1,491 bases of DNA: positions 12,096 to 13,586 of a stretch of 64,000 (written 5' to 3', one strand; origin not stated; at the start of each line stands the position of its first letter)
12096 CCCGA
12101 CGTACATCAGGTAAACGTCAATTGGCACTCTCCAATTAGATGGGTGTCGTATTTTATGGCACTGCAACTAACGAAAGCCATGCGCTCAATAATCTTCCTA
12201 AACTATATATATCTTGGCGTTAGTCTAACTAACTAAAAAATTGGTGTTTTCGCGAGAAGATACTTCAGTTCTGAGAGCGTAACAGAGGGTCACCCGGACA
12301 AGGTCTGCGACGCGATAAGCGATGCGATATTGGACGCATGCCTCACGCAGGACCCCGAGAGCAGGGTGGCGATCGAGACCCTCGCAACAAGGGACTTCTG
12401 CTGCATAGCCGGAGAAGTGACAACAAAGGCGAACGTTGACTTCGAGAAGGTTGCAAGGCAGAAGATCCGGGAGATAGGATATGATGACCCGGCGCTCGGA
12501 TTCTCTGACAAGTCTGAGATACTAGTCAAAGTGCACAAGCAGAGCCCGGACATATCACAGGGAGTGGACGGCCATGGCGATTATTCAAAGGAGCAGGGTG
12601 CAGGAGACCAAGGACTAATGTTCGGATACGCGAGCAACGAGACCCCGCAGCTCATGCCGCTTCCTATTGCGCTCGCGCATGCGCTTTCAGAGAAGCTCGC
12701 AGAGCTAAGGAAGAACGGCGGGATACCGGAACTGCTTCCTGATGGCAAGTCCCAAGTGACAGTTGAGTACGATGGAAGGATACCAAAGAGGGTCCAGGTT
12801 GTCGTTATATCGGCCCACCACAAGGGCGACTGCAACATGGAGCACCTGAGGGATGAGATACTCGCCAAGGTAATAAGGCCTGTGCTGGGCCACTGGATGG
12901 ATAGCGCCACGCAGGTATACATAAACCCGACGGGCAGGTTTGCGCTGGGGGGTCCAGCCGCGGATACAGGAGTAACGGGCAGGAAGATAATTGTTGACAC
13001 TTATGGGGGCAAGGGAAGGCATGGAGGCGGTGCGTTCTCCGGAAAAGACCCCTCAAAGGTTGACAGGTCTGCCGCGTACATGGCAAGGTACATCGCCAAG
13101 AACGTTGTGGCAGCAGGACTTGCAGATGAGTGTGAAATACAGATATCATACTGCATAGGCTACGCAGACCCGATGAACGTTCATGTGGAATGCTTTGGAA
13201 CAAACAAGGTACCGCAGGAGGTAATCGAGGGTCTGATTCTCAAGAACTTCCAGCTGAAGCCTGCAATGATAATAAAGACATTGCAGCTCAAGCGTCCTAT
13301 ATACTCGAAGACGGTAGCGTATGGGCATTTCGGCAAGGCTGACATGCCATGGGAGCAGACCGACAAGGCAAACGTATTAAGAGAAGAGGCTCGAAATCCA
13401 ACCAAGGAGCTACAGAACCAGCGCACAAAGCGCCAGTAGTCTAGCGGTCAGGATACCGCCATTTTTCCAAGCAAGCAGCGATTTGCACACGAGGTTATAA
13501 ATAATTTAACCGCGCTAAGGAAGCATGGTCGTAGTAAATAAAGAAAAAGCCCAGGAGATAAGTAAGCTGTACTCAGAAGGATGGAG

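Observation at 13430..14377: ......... homing-endonuclease gene lodged between a decayed 5' tRNA-Gly half and an intact tRNA-Gly whose 5' half lies inside the endonuclease ORF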

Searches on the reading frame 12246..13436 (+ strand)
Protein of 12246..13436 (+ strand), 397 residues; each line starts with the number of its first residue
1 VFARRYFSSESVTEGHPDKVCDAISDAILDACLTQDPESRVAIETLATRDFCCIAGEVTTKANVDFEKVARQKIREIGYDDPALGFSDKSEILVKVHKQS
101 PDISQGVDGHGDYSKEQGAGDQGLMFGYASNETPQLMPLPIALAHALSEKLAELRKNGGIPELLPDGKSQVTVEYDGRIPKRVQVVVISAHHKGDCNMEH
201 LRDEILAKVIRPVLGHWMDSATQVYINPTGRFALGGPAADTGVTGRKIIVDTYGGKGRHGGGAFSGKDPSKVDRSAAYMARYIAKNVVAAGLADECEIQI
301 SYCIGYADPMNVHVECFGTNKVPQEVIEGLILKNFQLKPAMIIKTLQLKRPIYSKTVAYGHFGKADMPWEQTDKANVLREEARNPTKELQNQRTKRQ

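Call 38: find_homologous_proteins(query=window:12246-13436:+, max_evalue=1e-100)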
Query window:12246-13436:+ (397 aa): 7987 proteins with E <= 1e-100 among 8000 candidates; the best 120 are listed.
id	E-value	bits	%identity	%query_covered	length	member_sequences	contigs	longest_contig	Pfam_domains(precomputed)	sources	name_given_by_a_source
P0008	1.7e-248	842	100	93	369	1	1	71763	PF00438.26,PF02772.22,PF02773.22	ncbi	-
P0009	2.5e-224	763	84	99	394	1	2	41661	PF00438.26,PF02772.22,PF02773.22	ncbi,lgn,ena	-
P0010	1.3e-206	704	81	97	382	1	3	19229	PF00438.26,PF02772.22,PF02773.22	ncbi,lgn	-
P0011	1.7e-205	701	78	96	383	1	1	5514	PF00438.26,PF02772.22,PF02773.22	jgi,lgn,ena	-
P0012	3.0e-204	697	77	97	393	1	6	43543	PF00438.26,PF02772.22,PF02773.22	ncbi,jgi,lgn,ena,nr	ncbi:MAG: methionine adenosyltransferase [Candidatus Marsarchaeota archaeon]|jgi:S-adenosylmethionin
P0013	2.0e-203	694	78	98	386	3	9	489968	PF00438.26,PF02772.22,PF02773.22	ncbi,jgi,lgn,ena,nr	ncbi:MAG: methionine adenosyltransferase [Candidatus Marsarchaeota archaeon]|jgi:S-adenosylmethionin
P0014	1.0e-201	688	78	98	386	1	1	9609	PF00438.26,PF02772.22,PF02773.22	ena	-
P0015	1.4e-201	688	77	98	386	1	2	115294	PF00438.26,PF02772.22,PF02773.22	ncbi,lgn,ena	-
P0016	5.8e-197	673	77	96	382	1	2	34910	PF00438.26,PF02772.22,PF02773.22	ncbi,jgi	jgi:S-adenosylmethionine synthetase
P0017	1.0e-196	672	77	96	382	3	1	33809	PF00438.26,PF02772.22,PF02773.22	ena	-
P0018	8.8e-196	669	77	95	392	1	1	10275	PF00438.26,PF02772.22,PF02773.22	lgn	-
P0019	4.8e-194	663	75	95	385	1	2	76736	PF00438.26,PF02772.22,PF02773.22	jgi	jgi:S-adenosylmethionine synthetase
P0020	1.7e-192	658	74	94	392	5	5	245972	PF00438.26,PF02772.22,PF02773.22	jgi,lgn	-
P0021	2.1e-192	658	75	96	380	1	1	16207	PF00438.26,PF02772.22,PF02773.22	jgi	jgi:S-adenosylmethionine synthetase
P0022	5.6e-192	656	74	93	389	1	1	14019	PF00438.26,PF02772.22,PF02773.22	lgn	-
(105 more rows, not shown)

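Call 39: find_encoding_contigs(protein=P0009, flank=3500, max_places=3)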
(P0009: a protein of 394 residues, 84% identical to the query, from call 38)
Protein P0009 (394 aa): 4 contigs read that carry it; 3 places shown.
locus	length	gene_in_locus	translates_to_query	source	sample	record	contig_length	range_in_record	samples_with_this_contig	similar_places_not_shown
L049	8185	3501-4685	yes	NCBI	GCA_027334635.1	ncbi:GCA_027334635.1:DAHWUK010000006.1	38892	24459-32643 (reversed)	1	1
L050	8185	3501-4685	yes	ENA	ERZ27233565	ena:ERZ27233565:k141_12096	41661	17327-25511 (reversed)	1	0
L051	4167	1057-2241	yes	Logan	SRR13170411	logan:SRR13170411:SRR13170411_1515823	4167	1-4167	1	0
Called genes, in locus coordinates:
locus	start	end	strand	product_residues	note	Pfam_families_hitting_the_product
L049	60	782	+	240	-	PF02002:TFIIE_alpha (weak)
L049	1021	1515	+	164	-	-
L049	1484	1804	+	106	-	PF00935:Ribosomal_L44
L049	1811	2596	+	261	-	PF00575:S1 (weak), PF07541:EIF_2_alpha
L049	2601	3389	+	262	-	PF09754:PAC2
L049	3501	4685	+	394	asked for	PF00438:S-AdoMet_synt_N, PF02772:S-AdoMet_synt_M, PF02773:S-AdoMet_synt_C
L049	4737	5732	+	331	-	-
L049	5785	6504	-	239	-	PF01940:DUF92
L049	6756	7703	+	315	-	PF14520:HHH_5, PF00154:RecA_N, PF08423:Rad51, PF13481:AAA_25, PF03796:DnaB_C (faint), PF06745:ATPase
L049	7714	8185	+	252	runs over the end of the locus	PF00590:TP_methylase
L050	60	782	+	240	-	PF02002:TFIIE_alpha (weak)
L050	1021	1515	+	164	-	-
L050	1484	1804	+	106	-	PF00935:Ribosomal_L44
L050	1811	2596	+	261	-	PF00575:S1 (weak), PF07541:EIF_2_alpha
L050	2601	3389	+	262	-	PF09754:PAC2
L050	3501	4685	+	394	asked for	PF00438:S-AdoMet_synt_N, PF02772:S-AdoMet_synt_M, PF02773:S-AdoMet_synt_C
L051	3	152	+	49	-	?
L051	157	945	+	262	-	PF09754:PAC2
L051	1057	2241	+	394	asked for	PF00438:S-AdoMet_synt_N, PF02772:S-AdoMet_synt_M, PF02773:S-AdoMet_synt_C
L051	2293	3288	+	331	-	-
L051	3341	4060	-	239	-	PF01940:DUF92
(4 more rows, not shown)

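Call 40: find_encoding_contigs(protein=P0010, flank=3500, max_places=3)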
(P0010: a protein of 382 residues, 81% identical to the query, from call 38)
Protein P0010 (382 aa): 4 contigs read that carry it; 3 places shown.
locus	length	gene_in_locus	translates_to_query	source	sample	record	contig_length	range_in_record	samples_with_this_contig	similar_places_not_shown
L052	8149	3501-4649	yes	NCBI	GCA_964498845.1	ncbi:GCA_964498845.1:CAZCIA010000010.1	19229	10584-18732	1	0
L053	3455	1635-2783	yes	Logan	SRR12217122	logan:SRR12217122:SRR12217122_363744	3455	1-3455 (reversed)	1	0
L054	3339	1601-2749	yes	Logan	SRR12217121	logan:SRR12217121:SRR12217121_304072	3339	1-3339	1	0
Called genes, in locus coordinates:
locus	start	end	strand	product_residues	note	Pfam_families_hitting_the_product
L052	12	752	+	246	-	PF02002:TFIIE_alpha (weak)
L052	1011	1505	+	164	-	-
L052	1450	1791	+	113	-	PF00935:Ribosomal_L44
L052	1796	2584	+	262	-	PF00575:S1, PF07541:EIF_2_alpha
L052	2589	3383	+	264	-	PF09754:PAC2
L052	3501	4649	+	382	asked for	PF00438:S-AdoMet_synt_N, PF02772:S-AdoMet_synt_M, PF02773:S-AdoMet_synt_C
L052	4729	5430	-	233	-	PF01940:DUF92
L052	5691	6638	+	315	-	PF14520:HHH_5, PF00154:RecA_N, PF08423:Rad51, PF13481:AAA_25, PF03796:DnaB_C (faint), PF06745:ATPase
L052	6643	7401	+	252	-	PF00590:TP_methylase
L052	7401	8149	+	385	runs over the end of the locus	PF02778:tRNA_int_endo_N (faint), PF12928:tRNA_int_end_N2 (faint), PF01974:tRNA_int_endo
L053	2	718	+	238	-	?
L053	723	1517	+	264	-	PF09754:PAC2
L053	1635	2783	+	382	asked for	PF00438:S-AdoMet_synt_N, PF02772:S-AdoMet_synt_M, PF02773:S-AdoMet_synt_C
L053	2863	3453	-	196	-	?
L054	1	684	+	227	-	?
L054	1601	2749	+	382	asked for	PF00438:S-AdoMet_synt_N, PF02772:S-AdoMet_synt_M, PF02773:S-AdoMet_synt_C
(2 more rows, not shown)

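Call 41: find_encoding_contigs(protein=P0013, flank=3500, max_places=4)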
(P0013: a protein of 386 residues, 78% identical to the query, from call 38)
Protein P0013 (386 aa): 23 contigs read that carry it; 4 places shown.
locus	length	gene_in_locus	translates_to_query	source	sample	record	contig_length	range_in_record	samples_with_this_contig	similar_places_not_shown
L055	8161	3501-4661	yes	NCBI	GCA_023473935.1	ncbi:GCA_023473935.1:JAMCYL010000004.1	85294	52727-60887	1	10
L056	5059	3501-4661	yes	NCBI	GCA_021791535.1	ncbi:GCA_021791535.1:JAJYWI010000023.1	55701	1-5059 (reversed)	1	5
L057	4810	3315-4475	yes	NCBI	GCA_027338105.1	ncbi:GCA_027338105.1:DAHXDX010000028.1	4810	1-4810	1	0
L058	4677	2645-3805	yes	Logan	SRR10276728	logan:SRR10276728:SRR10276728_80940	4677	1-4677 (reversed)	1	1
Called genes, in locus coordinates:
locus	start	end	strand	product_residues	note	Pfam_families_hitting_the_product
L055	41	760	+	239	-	PF02002:TFIIE_alpha (faint)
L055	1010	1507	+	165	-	-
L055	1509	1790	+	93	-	PF00935:Ribosomal_L44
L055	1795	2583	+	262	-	PF00575:S1 (weak), PF07541:EIF_2_alpha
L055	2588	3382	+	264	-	PF09754:PAC2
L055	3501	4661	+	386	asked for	PF00438:S-AdoMet_synt_N, PF02772:S-AdoMet_synt_M, PF02773:S-AdoMet_synt_C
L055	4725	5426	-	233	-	PF01940:DUF92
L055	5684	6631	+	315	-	PF14520:HHH_5, PF00154:RecA_N, PF08423:Rad51, PF13481:AAA_25, PF03796:DnaB_C (faint), PF06745:ATPase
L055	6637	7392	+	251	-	PF00590:TP_methylase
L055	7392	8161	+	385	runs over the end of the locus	PF02778:tRNA_int_endo_N (faint), PF01974:tRNA_int_endo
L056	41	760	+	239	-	PF02002:TFIIE_alpha (faint)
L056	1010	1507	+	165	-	-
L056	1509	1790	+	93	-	PF00935:Ribosomal_L44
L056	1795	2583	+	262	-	PF00575:S1 (weak), PF07541:EIF_2_alpha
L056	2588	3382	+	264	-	PF09754:PAC2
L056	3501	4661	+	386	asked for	PF00438:S-AdoMet_synt_N, PF02772:S-AdoMet_synt_M, PF02773:S-AdoMet_synt_C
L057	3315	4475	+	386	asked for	PF00438:S-AdoMet_synt_N, PF02772:S-AdoMet_synt_M, PF02773:S-AdoMet_synt_C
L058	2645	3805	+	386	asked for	PF00438:S-AdoMet_synt_N, PF02772:S-AdoMet_synt_M, PF02773:S-AdoMet_synt_C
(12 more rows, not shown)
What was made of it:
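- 12246..13439 (+): metK (S-adenosylmethionine synthetase). Its last codons and TAG stop (13437-13439) are encoded by nt 1-10 of the orphan tRNA piece. Homologues are 77-84% identical with the same synteny (calls 38-41).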

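Call 48: search_protein_families(library=pfam, proteins=[L049:4737-5729:+], max_evalue=1)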
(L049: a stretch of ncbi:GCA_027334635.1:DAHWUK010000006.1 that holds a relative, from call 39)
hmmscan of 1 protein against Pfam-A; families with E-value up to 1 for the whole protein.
L049:4737-5729:+ (331 aa): 2 families
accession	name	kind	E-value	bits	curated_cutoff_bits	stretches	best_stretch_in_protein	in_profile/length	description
PF14528.11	LAGLIDADG_3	-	1.2e-05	25.9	22.5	1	225-282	7-58/82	LAGLIDADG-like domain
PF03161.18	LAGLIDADG_2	-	0.15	12.4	25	0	126-190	5-74/168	LAGLIDADG DNA endonuclease family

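Call 74: find_encoding_contigs(protein=P0012, flank=1500, max_places=3)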
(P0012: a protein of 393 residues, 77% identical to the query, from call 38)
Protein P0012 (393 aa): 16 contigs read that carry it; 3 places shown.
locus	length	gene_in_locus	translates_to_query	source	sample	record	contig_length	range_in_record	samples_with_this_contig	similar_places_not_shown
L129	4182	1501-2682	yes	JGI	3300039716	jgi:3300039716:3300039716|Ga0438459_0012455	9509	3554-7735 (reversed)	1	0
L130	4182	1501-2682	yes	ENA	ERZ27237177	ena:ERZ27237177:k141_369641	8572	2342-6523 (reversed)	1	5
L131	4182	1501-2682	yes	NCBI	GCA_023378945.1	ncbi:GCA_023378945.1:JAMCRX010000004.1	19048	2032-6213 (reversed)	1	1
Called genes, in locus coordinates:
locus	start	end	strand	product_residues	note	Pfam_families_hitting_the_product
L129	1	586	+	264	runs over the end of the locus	PF00575:S1, PF07541:EIF_2_alpha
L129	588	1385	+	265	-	PF09754:PAC2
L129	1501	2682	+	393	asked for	PF00438:S-AdoMet_synt_N, PF02772:S-AdoMet_synt_M, PF02773:S-AdoMet_synt_C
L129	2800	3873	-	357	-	-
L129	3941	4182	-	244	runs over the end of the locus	PF01940:DUF92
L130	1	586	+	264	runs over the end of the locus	PF00575:S1, PF07541:EIF_2_alpha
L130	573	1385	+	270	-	PF09754:PAC2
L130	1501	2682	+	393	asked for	PF00438:S-AdoMet_synt_N, PF02772:S-AdoMet_synt_M, PF02773:S-AdoMet_synt_C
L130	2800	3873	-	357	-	-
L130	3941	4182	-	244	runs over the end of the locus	PF01940:DUF92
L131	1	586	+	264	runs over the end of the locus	PF00575:S1, PF07541:EIF_2_alpha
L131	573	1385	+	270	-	PF09754:PAC2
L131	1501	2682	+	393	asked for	PF00438:S-AdoMet_synt_N, PF02772:S-AdoMet_synt_M, PF02773:S-AdoMet_synt_C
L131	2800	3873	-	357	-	-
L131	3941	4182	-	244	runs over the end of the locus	PF01940:DUF92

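Call 75: find_encoding_contigs(protein=P0011, flank=1500, max_places=2)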
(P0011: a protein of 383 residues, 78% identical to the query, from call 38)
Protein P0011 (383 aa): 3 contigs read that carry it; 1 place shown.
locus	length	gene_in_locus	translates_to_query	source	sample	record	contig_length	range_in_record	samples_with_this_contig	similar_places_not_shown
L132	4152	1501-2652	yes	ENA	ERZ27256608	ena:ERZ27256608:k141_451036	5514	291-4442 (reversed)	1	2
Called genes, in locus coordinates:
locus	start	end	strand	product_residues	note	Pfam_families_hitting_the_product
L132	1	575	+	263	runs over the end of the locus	PF00575:S1 (weak), PF07541:EIF_2_alpha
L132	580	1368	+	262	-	PF09754:PAC2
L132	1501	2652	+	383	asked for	PF00438:S-AdoMet_synt_N, PF02772:S-AdoMet_synt_M, PF02773:S-AdoMet_synt_C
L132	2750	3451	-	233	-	PF01940:DUF92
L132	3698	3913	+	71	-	-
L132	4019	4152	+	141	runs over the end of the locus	?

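Call 79: search_protein_families(library=pfam, proteins=[L131:2803-3873:-], max_evalue=1)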
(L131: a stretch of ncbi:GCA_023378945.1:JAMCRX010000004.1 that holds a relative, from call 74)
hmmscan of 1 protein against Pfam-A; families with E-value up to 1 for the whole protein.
L131:2803-3873:- (357 aa): 0 families
